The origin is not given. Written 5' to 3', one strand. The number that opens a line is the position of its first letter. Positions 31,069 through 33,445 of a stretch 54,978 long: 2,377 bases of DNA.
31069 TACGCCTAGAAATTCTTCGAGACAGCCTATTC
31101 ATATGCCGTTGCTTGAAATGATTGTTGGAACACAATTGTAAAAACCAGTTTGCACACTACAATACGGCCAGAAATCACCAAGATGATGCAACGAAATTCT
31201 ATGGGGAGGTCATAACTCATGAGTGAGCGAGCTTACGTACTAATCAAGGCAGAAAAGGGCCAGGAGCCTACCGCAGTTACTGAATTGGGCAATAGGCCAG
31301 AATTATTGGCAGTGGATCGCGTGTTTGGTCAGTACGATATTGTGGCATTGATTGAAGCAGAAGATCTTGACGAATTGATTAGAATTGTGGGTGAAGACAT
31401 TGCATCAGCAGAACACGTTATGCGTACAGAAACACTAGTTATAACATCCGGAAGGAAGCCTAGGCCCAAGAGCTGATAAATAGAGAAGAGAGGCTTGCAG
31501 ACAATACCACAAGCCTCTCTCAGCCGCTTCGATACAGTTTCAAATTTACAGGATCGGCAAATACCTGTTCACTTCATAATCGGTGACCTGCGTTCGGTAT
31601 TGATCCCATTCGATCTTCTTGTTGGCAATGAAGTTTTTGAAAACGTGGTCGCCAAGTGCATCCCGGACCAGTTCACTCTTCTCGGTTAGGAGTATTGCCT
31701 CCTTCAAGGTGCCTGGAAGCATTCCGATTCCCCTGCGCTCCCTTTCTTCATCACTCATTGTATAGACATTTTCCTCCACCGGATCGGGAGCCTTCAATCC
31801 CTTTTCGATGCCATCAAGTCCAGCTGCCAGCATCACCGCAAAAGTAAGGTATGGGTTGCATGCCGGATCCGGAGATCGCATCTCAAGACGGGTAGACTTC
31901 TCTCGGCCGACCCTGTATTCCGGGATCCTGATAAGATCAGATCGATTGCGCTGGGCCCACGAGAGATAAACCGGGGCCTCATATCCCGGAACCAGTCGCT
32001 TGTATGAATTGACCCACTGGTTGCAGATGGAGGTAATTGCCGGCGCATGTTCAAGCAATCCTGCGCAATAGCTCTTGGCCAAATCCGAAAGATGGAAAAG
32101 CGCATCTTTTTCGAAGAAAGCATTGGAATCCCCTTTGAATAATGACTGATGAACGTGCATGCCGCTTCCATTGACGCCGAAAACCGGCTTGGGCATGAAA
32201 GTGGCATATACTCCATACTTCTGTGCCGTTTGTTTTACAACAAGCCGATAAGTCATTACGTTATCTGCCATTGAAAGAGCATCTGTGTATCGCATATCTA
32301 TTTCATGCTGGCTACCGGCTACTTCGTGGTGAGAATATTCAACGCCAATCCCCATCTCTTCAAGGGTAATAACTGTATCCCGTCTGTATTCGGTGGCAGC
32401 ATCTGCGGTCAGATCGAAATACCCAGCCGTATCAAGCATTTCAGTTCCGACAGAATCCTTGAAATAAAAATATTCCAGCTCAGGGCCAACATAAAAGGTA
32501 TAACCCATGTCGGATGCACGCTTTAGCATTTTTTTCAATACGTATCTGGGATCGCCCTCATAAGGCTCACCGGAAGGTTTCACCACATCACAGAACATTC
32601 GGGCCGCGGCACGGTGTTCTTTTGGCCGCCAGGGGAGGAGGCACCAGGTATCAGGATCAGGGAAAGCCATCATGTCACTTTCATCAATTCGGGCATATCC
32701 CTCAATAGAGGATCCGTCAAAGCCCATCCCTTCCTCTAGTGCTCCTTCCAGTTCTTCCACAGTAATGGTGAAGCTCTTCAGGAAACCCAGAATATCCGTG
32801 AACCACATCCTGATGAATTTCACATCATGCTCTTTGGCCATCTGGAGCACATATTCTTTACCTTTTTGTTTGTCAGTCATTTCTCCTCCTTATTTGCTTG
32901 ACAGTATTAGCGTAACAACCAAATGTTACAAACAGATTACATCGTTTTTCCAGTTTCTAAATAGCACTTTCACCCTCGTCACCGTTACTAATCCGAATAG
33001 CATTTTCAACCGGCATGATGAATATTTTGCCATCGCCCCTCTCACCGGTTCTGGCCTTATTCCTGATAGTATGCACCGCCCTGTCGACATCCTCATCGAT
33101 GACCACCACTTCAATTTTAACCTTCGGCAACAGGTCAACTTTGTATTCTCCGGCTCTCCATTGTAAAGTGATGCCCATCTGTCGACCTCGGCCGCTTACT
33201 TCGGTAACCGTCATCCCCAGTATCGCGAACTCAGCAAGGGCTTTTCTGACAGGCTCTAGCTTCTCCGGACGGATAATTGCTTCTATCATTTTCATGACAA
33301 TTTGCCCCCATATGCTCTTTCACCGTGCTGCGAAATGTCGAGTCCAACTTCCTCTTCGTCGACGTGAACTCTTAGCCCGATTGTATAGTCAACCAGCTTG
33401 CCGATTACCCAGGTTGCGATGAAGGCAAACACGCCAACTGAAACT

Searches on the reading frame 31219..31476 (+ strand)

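Call 14: search_protein_families(library=pfam, proteins=[window:31219-31476:+], max_evalue=0.00001)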
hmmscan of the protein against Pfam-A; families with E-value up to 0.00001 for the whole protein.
window:31219-31476:+ (85 aa): 1 family
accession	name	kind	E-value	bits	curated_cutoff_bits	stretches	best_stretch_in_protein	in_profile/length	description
PF01037.27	AsnC_trans_reg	-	7.7e-11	42.2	25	1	7-76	1-71/73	Lrp/AsnC ligand binding domain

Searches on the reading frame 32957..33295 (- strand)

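Call 6: search_protein_families(library=pfam, proteins=[window:32957-33295:-])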
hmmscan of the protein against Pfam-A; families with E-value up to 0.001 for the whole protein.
window:32957-33295:- (112 aa): 1 family
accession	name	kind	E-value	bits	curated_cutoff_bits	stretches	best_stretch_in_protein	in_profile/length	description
PF00543.27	P-II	-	5.4e-31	107.4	25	1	1-105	1-101/102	Nitrogen regulatory protein P-II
